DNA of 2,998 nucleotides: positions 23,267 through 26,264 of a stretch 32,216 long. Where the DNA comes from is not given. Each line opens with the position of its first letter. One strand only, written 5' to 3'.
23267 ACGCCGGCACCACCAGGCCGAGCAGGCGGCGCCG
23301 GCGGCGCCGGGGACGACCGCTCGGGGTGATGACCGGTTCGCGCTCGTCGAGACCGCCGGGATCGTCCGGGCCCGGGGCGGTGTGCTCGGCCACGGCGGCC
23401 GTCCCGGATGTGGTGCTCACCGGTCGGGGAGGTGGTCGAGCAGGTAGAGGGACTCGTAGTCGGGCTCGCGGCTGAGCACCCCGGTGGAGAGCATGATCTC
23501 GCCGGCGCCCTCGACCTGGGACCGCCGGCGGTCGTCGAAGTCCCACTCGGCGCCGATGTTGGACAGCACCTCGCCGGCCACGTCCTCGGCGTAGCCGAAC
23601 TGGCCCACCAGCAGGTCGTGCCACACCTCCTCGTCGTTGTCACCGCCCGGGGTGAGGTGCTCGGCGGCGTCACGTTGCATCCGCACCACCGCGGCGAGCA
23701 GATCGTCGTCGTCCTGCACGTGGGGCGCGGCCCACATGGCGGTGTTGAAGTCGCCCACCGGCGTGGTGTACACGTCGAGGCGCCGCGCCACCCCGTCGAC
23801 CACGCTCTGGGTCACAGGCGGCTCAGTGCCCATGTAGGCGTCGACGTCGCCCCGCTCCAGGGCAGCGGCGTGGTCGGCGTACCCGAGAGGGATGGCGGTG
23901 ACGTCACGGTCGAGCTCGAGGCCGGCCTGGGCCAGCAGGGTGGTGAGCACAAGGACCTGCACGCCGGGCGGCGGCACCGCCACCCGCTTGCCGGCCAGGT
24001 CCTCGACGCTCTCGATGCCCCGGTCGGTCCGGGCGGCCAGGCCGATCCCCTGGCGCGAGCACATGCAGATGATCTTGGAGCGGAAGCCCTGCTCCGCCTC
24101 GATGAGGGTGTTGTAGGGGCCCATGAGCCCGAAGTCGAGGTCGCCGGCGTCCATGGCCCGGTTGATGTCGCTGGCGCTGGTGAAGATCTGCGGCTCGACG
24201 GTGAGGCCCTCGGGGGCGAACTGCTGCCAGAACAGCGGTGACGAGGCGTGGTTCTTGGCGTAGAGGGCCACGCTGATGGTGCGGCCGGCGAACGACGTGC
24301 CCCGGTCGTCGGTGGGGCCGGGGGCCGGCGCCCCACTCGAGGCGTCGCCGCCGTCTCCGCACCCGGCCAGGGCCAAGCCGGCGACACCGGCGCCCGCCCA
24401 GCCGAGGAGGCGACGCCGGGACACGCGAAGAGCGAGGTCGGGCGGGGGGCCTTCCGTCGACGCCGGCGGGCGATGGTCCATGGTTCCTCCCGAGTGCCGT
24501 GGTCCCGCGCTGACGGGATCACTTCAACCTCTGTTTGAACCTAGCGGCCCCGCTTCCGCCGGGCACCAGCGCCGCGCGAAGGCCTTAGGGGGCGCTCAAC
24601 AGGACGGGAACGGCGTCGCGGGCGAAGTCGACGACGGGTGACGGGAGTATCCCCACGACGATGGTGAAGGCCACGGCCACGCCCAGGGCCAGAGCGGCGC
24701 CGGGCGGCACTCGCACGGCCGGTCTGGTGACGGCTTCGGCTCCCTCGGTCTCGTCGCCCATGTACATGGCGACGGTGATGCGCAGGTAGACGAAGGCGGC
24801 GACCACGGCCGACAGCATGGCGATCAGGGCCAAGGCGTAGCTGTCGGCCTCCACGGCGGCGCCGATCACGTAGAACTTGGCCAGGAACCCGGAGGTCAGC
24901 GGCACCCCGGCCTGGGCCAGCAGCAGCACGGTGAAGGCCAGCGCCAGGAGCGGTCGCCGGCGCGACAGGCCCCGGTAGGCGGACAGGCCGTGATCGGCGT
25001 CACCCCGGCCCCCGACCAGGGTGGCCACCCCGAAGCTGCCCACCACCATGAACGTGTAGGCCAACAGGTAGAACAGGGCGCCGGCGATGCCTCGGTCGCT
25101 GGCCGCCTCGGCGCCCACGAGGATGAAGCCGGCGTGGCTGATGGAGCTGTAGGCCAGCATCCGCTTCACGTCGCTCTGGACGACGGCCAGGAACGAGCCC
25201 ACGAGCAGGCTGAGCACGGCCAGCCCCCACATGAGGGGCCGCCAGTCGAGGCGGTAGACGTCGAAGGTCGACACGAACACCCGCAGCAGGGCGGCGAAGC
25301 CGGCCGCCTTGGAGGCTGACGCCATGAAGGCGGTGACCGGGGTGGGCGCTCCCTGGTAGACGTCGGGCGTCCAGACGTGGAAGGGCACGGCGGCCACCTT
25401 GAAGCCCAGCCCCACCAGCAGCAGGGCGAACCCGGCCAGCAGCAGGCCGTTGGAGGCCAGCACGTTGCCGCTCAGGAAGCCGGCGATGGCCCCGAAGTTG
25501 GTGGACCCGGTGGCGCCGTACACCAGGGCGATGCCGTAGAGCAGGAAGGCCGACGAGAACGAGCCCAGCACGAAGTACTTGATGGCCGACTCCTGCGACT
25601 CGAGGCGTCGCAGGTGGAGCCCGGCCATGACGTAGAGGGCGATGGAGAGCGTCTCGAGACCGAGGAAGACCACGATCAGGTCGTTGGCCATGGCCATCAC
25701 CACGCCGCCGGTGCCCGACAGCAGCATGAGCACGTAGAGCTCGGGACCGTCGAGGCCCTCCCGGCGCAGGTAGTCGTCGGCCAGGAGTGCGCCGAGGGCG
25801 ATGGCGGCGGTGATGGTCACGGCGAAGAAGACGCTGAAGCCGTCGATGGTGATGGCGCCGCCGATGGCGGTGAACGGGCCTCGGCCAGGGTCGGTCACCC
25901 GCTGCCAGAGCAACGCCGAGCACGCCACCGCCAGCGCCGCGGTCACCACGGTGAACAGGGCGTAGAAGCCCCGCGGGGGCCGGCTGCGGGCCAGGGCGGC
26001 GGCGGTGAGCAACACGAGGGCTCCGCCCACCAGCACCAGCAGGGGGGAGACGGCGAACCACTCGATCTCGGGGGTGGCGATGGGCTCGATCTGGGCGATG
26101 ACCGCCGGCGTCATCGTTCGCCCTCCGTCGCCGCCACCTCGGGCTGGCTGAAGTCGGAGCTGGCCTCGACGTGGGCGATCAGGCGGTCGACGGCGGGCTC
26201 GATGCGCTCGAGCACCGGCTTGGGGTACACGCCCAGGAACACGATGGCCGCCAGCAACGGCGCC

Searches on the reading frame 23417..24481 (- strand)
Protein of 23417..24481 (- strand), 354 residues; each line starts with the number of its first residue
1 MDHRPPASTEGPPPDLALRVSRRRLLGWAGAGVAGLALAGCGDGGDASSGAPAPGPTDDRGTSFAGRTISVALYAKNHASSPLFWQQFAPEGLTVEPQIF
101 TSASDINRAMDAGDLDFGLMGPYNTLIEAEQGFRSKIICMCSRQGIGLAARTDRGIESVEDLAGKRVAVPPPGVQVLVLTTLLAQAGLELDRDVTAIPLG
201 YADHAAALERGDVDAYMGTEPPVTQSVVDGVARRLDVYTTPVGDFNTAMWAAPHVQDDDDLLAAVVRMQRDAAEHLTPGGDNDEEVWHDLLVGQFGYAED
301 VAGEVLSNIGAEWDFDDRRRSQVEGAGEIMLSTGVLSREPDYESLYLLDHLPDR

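Call 73: search_protein_families(library=pfam, proteins=[window:23417-24481:-], max_evalue=0.00001)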
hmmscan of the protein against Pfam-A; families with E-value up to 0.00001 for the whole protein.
window:23417-24481:- (354 aa): 4 families
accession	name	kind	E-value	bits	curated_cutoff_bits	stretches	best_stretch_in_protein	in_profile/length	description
PF09084.16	NMT1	-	6.5e-17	62.6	20.5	1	88-219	16-147/216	NMT1/THI5 like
PF13379.11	NMT1_2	-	8.8e-15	55.6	24.7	1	88-231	30-191/252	NMT1-like family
PF12974.12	Phosphonate-bd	-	8.3e-13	48.7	27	1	92-229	28-173/242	ABC transporter, phosphonate, periplasmic substrate-binding protein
PF16868.10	NMT1_3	-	2e-06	28.1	27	1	136-232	83-180/289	NMT1-like family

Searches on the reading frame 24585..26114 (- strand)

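Call 73: search_protein_families(library=pfam, proteins=[window:24585-26114:-], max_evalue=0.00001)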
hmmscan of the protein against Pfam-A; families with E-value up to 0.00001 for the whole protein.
window:24585-26114:- (509 aa): 1 family
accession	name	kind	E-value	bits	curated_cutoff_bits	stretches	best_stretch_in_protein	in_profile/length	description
PF00361.26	Proton_antipo_M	-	2.2e-77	260.6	21.5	1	143-437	1-292/294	NADH:quinone oxidoreductase/Mrp antiporter, TM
